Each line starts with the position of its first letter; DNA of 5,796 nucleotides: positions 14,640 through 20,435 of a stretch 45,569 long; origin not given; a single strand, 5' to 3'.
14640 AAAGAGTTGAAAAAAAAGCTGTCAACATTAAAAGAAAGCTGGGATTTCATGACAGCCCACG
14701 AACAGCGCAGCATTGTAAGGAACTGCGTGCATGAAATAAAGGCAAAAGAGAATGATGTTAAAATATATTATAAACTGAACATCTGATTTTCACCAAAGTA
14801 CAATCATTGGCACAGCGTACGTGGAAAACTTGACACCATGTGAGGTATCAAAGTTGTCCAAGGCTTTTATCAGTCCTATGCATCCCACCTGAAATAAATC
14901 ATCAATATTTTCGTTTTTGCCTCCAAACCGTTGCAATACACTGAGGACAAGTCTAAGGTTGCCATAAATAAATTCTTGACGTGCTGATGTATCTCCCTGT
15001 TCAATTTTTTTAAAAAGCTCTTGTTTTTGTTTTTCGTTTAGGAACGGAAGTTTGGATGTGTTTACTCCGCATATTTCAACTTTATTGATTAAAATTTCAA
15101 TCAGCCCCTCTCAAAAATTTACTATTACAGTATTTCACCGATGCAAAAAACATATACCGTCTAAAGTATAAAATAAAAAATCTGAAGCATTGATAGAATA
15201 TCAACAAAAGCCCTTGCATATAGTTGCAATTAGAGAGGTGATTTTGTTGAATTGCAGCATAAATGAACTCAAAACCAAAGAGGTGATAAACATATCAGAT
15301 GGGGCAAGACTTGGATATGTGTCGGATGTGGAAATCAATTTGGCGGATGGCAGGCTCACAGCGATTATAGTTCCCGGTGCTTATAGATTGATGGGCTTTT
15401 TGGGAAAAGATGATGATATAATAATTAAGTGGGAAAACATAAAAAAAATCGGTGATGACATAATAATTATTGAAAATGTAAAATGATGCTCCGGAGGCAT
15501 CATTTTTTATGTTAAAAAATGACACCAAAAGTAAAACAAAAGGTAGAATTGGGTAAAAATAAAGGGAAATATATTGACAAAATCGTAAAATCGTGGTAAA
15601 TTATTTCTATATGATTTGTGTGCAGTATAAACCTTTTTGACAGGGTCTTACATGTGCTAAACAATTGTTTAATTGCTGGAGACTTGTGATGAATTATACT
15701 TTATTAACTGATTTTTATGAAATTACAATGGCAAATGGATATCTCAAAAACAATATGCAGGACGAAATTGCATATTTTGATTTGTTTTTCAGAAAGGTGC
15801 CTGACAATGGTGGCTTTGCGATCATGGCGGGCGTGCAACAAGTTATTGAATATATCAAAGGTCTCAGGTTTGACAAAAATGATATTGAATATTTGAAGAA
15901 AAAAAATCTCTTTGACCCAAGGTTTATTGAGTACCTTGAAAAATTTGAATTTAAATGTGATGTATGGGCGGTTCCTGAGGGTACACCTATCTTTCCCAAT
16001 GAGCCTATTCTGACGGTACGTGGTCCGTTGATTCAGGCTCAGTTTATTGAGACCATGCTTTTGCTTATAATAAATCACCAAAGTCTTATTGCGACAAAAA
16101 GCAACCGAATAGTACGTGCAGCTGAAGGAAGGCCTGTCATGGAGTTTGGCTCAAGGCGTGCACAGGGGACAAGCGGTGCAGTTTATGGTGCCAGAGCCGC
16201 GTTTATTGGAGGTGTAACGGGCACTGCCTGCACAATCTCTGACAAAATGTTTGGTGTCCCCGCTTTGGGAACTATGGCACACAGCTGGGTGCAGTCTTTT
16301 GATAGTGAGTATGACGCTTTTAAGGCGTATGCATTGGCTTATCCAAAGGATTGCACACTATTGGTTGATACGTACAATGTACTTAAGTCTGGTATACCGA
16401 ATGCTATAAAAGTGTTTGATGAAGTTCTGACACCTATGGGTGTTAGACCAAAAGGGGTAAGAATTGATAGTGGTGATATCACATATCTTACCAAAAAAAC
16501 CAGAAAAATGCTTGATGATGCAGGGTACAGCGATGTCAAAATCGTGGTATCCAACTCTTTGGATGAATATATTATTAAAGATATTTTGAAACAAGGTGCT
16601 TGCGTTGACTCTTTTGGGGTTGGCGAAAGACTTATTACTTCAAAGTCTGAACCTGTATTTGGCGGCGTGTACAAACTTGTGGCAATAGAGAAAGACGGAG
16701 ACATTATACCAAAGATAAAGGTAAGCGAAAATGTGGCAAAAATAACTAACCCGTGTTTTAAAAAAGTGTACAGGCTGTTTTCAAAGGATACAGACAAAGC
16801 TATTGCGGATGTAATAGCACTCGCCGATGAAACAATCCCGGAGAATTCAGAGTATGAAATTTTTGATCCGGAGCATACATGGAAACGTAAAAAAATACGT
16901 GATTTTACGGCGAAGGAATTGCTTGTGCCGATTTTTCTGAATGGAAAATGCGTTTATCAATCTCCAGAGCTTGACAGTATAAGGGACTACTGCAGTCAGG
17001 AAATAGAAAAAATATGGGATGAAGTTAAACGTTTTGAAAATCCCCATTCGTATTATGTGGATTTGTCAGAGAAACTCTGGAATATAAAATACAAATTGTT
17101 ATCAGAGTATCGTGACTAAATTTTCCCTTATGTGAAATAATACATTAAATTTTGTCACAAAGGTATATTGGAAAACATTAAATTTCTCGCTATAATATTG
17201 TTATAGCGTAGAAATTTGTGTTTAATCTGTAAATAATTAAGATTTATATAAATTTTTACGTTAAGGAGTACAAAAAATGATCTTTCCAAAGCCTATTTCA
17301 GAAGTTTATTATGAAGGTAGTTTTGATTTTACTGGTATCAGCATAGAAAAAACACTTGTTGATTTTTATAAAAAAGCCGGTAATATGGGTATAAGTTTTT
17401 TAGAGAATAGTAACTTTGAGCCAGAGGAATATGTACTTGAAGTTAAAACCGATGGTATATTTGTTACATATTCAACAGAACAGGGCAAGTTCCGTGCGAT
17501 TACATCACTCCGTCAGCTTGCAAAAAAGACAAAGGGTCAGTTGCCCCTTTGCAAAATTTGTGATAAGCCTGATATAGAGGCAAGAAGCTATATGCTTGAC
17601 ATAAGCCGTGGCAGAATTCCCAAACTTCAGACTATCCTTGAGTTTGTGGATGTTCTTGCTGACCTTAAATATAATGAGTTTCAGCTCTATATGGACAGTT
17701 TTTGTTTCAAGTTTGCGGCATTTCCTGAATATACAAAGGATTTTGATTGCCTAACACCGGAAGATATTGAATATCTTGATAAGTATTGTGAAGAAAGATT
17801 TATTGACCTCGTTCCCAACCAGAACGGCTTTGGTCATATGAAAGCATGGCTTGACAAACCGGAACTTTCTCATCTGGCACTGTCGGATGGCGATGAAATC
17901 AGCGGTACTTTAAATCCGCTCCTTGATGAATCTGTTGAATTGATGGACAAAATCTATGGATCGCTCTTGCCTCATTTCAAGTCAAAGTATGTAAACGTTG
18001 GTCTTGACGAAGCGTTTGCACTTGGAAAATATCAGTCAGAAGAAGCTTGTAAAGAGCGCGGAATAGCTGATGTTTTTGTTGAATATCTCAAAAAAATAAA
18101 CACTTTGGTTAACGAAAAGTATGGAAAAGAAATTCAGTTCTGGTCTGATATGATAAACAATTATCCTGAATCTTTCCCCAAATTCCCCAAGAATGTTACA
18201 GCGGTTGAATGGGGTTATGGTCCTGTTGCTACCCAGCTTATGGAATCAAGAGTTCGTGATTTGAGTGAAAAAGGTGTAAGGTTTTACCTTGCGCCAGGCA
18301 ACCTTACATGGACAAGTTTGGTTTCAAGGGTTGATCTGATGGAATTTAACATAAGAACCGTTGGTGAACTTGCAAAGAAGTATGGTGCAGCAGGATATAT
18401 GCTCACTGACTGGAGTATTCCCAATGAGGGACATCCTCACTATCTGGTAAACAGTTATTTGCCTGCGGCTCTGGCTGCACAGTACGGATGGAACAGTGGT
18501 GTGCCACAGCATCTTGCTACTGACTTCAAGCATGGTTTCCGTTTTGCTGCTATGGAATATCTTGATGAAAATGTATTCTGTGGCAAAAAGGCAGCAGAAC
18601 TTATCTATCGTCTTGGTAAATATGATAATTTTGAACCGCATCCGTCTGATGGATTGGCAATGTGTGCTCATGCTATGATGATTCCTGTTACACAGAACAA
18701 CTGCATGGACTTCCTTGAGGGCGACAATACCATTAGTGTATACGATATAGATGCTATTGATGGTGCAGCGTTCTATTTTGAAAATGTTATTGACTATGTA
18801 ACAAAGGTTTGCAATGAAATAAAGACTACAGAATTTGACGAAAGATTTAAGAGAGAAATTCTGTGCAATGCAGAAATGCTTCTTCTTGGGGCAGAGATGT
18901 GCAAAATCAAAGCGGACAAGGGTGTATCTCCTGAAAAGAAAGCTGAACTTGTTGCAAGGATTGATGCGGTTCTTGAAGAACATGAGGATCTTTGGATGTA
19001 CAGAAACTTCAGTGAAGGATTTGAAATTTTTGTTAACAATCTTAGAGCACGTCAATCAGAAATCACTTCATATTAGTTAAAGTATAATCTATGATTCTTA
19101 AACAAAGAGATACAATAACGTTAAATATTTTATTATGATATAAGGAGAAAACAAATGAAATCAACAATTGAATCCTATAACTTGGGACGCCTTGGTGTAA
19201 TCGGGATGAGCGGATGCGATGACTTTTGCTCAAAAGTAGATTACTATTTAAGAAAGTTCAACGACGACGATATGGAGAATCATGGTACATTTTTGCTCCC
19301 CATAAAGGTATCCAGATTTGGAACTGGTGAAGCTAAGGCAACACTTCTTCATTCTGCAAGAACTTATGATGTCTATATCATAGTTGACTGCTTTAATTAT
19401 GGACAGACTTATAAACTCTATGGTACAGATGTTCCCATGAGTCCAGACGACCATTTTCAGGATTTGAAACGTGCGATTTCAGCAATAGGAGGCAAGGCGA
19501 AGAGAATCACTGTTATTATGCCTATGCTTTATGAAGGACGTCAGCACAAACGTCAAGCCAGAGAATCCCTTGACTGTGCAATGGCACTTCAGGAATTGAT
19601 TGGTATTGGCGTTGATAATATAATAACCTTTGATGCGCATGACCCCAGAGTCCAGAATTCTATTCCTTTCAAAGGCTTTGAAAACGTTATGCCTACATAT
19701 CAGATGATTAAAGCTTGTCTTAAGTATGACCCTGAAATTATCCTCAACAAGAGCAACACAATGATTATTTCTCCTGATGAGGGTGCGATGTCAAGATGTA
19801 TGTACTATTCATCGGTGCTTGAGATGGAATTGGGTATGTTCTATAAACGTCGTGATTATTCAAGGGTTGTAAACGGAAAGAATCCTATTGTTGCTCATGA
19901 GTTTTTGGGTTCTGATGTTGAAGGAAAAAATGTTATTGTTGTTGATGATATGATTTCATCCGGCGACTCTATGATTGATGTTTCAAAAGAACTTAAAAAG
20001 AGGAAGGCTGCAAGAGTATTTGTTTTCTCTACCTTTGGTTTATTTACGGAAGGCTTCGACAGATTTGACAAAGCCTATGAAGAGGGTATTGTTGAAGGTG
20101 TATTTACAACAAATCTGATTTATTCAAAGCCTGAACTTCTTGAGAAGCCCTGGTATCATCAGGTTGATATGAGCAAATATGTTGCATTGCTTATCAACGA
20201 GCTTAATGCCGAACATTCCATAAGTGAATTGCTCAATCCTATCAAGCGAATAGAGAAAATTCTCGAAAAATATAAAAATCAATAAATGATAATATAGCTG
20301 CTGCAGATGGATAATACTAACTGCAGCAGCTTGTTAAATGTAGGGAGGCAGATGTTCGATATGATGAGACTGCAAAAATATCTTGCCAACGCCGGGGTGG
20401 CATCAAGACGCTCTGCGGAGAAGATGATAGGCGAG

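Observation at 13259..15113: Forespore sigma factor gene sigG is broken after about codon 97 and abuts, stop-to-stop, a SpoIVCA-like large serine recombinase: a skin-like geometry in a germ-line gene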

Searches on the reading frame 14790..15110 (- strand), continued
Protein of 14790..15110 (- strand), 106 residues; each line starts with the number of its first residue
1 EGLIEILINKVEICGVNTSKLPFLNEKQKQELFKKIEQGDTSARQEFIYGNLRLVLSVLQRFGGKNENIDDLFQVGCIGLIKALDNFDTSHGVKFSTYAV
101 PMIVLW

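Call 74: find_encoding_contigs(protein=P0092, flank=10000, max_places=3)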
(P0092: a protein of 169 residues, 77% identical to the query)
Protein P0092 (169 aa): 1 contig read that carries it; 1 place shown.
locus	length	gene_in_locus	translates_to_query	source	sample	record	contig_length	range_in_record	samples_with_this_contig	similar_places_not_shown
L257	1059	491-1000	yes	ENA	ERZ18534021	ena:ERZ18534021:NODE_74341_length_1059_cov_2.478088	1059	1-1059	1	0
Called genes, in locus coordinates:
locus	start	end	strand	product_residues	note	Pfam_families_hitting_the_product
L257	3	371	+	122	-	?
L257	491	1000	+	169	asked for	PF04542:Sigma70_r2, PF04539:Sigma70_r3 (weak)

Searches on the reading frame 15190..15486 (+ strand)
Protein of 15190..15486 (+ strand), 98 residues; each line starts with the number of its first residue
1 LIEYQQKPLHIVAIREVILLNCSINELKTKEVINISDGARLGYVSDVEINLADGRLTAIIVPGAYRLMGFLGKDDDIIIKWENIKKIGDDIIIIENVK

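Call 7: search_protein_families(library=pfam, proteins=[window:15190-15486:+])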
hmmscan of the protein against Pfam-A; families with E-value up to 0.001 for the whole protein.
window:15190-15486:+ (98 aa): 1 family
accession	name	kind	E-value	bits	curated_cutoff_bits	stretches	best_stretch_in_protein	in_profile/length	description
PF05239.21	PRC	-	1.8e-12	47.5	21.2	1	24-98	6-75/78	PRC-barrel domain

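Call 60: search_protein_families(library=ncbifam, proteins=[window:15190-15486:+], max_evalue=0.001)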
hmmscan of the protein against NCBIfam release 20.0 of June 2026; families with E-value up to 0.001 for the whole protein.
window:15190-15486:+ (98 aa): 1 family
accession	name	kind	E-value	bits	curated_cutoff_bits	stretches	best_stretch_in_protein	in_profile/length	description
TIGR02888.1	spore_YlmC_YmxH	subfamily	4.3e-25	87.7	44.2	1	24-95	2-75/76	YlmC/YmxH family sporulation protein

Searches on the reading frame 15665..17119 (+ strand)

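Call 7: search_protein_families(library=pfam, proteins=[window:15665-17119:+])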
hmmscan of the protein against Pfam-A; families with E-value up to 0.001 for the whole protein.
window:15665-17119:+ (484 aa): 4 families
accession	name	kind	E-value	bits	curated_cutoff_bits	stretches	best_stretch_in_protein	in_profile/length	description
PF17956.6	NAPRTase_C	-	7.5e-41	139.5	23.3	1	366-475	2-111/111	Nicotinate phosphoribosyltransferase C-terminal domain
PF17767.7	NAPRTase_N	-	4.2e-40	137.4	32.6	1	13-137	1-125/125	Nicotinate phosphoribosyltransferase (NAPRTase) N-terminal domain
PF02749.22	QRPTase_N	-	1.6e-06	28.7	27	1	95-140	38-82/82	Quinolinate phosphoribosyl transferase, N-terminal domain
PF04095.22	NAPRTase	-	2.2e-06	28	20.8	1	158-346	3-201/239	Nicotinate phosphoribosyltransferase (NAPRTase) family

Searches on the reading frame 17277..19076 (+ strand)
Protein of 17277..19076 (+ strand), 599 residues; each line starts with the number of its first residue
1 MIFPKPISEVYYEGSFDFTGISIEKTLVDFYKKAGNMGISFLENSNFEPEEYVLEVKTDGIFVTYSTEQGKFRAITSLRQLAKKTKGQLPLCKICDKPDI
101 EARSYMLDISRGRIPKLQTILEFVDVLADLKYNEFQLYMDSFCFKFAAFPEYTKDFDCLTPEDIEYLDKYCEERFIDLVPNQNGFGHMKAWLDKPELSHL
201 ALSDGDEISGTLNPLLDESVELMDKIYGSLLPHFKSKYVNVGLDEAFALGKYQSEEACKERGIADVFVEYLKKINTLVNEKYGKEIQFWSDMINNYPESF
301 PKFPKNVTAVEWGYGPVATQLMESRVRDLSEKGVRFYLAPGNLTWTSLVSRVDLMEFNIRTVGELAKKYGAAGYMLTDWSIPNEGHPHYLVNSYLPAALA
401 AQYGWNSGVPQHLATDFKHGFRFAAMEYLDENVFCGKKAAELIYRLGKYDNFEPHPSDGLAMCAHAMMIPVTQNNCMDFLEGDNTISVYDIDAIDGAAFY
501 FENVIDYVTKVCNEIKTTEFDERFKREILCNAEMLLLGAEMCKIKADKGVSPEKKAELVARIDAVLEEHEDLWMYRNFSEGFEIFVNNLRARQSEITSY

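Call 7: search_protein_families(library=pfam, proteins=[window:17277-19076:+])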
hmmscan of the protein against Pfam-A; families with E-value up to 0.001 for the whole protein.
window:17277-19076:+ (599 aa): 2 families
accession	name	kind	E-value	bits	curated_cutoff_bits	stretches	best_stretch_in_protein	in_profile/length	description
PF00728.28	Glyco_hydro_20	-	2.3e-17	63.8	22.3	1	103-314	4-241/348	Glycosyl hydrolase family 20, catalytic domain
PF02838.20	Glyco_hydro_20b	-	3.5e-09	37.9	26.1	1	34-96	60-123/124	Glycosyl hydrolase family 20, domain 2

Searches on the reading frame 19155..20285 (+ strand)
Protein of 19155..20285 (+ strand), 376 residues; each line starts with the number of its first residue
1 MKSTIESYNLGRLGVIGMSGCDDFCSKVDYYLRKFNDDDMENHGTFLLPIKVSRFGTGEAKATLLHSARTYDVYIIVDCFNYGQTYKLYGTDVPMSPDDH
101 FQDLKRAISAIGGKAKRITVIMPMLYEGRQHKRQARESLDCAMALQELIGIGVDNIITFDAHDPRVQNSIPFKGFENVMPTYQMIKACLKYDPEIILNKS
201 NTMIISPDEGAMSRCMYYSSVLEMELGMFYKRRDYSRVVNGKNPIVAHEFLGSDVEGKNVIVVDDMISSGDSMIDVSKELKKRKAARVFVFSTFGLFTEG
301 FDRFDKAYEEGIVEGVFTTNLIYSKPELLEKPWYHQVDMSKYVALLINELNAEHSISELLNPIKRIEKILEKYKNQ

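Call 7: search_protein_families(library=pfam, proteins=[window:19155-20285:+])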
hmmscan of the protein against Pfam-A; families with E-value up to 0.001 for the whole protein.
window:19155-20285:+ (376 aa): 4 families
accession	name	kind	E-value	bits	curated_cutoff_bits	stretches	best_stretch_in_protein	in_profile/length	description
PF13793.12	Pribosyltran_N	-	1e-14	54.8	25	1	32-151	20-116/117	N-terminal domain of ribose phosphate pyrophosphokinase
PF00156.33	Pribosyltran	-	1.1e-13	51.2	26.3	1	197-288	26-118/158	Phosphoribosyl transferase domain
PF14572.12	Pribosyl_synth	-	3.1e-11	44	27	1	253-360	79-183/184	Phosphoribosyl synthetase-associated domain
PF24390.1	PRTase-CE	-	0.00078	19.8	27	0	252-313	100-165/253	PRTase-CE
